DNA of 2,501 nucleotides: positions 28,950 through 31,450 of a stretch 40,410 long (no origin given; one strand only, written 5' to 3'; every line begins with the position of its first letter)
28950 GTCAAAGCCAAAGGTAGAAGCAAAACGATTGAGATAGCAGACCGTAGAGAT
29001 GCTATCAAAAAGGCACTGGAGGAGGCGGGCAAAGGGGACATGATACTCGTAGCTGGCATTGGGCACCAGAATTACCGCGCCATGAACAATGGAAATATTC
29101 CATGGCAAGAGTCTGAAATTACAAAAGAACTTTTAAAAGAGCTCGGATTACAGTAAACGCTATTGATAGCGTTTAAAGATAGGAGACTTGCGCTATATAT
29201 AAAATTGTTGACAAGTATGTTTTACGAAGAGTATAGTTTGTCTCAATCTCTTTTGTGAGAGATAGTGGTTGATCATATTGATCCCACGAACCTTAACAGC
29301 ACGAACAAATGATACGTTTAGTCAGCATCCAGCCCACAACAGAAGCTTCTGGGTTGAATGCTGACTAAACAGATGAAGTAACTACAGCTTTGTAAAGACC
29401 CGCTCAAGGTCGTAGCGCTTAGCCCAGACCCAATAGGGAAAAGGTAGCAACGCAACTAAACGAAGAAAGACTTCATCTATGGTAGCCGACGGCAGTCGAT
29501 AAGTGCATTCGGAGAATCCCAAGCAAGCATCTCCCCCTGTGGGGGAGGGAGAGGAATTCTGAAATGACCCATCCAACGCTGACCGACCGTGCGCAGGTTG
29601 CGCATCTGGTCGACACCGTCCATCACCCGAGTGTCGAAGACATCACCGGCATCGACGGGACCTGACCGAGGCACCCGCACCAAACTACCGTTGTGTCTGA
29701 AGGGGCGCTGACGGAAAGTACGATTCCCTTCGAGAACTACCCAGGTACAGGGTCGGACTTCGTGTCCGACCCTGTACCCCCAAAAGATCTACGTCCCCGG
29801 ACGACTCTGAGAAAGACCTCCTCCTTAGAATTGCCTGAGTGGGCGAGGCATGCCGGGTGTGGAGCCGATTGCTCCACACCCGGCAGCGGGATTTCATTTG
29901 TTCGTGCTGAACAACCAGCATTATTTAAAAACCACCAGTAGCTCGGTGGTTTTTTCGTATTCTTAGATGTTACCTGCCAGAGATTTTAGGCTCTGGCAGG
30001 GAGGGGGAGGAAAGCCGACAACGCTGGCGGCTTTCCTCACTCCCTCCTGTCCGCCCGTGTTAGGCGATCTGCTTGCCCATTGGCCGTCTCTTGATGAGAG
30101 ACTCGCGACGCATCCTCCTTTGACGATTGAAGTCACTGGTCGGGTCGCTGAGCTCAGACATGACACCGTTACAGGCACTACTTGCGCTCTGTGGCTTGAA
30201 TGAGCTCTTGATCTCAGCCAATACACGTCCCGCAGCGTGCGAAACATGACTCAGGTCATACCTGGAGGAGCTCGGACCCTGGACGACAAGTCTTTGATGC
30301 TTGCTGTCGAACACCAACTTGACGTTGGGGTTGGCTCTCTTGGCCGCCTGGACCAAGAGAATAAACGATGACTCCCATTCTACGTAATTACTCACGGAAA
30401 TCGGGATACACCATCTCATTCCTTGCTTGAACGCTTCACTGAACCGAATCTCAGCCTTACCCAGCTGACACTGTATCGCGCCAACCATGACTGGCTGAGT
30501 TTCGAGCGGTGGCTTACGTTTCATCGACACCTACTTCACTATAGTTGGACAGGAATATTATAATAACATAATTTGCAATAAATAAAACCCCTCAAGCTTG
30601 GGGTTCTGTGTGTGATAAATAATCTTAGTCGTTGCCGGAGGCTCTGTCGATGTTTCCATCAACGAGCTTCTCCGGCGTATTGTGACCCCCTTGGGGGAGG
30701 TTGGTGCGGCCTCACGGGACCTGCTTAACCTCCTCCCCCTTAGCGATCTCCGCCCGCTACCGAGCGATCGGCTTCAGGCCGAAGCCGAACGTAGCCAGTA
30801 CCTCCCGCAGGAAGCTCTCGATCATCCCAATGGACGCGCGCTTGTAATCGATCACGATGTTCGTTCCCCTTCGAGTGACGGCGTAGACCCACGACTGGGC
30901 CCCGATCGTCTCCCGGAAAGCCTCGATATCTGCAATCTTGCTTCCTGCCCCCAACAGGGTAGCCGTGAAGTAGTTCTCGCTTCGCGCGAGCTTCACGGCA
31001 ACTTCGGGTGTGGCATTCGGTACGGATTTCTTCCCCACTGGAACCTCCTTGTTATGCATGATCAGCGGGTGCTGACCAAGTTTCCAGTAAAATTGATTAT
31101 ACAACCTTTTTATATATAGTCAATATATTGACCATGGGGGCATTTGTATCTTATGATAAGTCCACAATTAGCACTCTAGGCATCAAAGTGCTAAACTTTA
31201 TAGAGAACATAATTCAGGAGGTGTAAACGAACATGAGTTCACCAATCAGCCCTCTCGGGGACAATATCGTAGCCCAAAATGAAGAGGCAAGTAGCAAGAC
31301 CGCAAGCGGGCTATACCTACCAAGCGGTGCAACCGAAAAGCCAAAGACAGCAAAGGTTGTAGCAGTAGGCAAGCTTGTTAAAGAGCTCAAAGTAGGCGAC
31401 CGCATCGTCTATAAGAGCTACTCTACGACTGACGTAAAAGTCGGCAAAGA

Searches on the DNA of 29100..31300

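Call 106: search_rna_families(source=window, start=29100, end=31300, threshold=evalue, max_evalue=1)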
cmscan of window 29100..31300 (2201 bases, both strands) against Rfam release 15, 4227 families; matches with E-value up to 1: 12.
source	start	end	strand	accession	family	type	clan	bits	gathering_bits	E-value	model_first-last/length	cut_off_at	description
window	29988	30054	+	RF00802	mir-207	Gene; miRNA;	-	25.6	88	0.065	1-78/78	no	mir-207 microRNA precursor family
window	29990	30060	+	RF03261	mir-1759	Gene; miRNA;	-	24.4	58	0.11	1-75/75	no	mir-1759 microRNA precursor family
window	29998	30048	-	RF00802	mir-207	Gene; miRNA;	-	23.7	88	0.2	1-78/78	no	mir-207 microRNA precursor family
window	30001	30048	+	RF04226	mir-9186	Gene; miRNA;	-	23.6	73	0.15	1-80/80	no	mir-9186 microRNA precursor family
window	29317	29369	-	RF01025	mir-934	Gene; miRNA;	-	22.8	80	0.22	1-83/83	no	mir-934 microRNA precursor family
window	31155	31235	+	RF02934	caiA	Gene; sRNA;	-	22.5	55.5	0.94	1-78/78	no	caiA RNA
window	29847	29958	+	RF00106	RNAI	Gene; antisense;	-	21.8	47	0.37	1-102/102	no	RNAI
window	29999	30044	-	RF04226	mir-9186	Gene; miRNA;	-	21.6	73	0.49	1-80/80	no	mir-9186 microRNA precursor family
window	29851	29936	-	RF01682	P8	Gene; sRNA;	-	21.4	60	0.76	1-78/78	no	Pseudomonas sRNA P8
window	29746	29776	+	RF02233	sX14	Gene; sRNA;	-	20.6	80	0.58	59-89/92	no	Xanthomonas sRNA sX14/Xoo3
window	29993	30053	-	RF00073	MIR156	Gene; miRNA;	-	20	62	0.8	1-88/88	no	mir-156 microRNA precursor family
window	29997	30051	+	RF03952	mir-3718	Gene; miRNA;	-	19.7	78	0.61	20-75/92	no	mir-3718 microRNA precursor family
